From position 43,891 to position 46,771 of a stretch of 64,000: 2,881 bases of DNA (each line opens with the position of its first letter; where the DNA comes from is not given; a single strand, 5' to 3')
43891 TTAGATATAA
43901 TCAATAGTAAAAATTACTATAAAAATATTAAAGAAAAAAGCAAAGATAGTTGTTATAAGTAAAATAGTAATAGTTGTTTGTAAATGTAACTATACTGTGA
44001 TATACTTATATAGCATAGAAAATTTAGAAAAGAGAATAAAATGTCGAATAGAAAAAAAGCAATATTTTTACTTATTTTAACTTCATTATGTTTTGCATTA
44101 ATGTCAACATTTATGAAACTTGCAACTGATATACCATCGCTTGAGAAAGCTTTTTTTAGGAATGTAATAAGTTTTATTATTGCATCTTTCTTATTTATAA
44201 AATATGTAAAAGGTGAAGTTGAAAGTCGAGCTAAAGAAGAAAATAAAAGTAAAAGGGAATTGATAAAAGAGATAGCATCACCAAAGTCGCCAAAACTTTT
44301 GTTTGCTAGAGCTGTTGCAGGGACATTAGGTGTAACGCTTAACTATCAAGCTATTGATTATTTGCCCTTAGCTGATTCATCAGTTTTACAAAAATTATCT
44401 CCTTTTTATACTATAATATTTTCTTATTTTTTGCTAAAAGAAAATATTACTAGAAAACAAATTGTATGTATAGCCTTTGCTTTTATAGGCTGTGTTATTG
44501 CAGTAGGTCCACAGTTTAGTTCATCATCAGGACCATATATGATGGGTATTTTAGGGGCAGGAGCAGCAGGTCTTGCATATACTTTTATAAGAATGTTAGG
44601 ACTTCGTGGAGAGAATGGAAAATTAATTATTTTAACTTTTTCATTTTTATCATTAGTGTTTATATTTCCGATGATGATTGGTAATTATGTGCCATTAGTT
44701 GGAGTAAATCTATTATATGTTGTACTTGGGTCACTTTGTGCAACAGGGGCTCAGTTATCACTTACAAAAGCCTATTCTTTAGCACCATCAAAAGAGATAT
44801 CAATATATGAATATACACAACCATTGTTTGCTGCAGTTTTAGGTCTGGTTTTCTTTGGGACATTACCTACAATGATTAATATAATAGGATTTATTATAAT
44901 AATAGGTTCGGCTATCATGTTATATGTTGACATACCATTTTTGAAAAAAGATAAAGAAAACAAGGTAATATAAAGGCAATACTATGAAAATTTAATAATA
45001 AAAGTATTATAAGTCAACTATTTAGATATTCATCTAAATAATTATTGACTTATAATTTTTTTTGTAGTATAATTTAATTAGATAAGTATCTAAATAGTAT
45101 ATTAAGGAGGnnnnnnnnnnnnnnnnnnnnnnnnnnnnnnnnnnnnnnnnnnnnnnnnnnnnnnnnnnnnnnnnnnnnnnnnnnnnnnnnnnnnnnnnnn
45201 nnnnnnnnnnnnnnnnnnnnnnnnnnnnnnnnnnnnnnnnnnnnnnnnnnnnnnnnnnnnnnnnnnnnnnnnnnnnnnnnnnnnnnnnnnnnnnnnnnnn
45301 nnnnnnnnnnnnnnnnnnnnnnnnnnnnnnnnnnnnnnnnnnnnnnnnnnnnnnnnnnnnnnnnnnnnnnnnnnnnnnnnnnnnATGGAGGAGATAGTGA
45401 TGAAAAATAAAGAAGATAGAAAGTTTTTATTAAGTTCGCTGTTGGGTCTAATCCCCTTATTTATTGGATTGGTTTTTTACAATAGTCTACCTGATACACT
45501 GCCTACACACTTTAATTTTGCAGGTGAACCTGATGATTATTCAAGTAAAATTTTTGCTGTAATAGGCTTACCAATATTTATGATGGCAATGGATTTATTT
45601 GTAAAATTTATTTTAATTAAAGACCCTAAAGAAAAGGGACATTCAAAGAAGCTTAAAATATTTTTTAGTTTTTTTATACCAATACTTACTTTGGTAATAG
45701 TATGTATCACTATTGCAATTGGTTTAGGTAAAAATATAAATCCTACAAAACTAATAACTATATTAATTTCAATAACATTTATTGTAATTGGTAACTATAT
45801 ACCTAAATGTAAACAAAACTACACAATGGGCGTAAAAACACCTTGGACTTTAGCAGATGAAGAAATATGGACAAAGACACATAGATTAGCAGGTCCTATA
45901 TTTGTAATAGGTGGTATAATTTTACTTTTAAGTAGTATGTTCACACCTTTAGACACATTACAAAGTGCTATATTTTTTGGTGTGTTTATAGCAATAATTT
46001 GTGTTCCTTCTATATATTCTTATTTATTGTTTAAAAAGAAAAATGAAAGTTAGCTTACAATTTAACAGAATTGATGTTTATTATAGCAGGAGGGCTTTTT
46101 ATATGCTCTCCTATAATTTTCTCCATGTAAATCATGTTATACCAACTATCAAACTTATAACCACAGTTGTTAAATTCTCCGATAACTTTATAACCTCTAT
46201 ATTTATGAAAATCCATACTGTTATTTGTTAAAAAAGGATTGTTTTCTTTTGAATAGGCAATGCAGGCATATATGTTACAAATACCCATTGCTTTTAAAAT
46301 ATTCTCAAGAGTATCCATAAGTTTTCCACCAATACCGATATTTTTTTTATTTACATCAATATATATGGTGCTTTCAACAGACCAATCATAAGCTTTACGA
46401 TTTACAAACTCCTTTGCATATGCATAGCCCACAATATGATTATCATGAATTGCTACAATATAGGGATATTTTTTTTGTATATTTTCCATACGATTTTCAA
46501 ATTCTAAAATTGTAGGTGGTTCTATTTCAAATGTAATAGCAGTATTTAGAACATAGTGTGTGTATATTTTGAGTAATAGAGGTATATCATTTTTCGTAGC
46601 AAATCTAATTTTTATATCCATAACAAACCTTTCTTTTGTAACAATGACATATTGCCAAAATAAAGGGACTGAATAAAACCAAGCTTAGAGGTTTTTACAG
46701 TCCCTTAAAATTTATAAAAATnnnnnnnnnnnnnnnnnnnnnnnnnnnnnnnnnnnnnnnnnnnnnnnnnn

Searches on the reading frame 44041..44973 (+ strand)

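Call 37: search_protein_families(library=pfam, proteins=[window:44041-44973:+], max_evalue=0.00001)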
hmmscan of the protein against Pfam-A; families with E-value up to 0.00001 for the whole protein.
window:44041-44973:+ (310 aa): 1 family
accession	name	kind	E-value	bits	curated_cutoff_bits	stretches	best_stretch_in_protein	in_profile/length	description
PF00892.27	EamA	-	3.7e-30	105.4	28.2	2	6-154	2-133/135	EamA-like transporter family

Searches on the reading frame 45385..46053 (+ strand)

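Call 37: search_protein_families(library=pfam, proteins=[window:45385-46053:+], max_evalue=0.00001)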
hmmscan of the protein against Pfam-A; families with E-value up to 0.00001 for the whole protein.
window:45385-46053:+ (222 aa): 2 families
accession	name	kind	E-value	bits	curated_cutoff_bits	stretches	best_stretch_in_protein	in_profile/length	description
PF13630.11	SdpI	-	1.9e-22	79.6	28.2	1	141-212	1-71/71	SdpI/YfhL protein family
PF07853.16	DUF1648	-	9.7e-19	67.2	28.7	1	20-66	2-48/49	Domain of unknown function (DUF1648)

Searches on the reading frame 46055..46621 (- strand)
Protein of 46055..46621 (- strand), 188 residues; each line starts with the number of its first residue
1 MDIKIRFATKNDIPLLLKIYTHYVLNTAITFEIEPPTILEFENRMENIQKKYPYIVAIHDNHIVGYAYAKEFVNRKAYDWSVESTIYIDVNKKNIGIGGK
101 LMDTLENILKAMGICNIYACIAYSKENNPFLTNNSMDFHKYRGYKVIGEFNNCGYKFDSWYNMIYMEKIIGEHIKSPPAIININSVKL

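Call 37: search_protein_families(library=pfam, proteins=[window:46055-46621:-], max_evalue=0.00001)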
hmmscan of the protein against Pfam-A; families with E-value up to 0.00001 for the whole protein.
window:46055-46621:- (188 aa): 2 families
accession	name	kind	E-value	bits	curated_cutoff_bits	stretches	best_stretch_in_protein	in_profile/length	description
PF13420.13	Acetyltransf_4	-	5.7e-27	95.1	24.3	1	5-164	1-154/155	Acetyltransferase (GNAT) domain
PF00583.31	Acetyltransf_1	-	2.2e-07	31.6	20.7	1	37-123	22-102/116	Acetyltransferase (GNAT) family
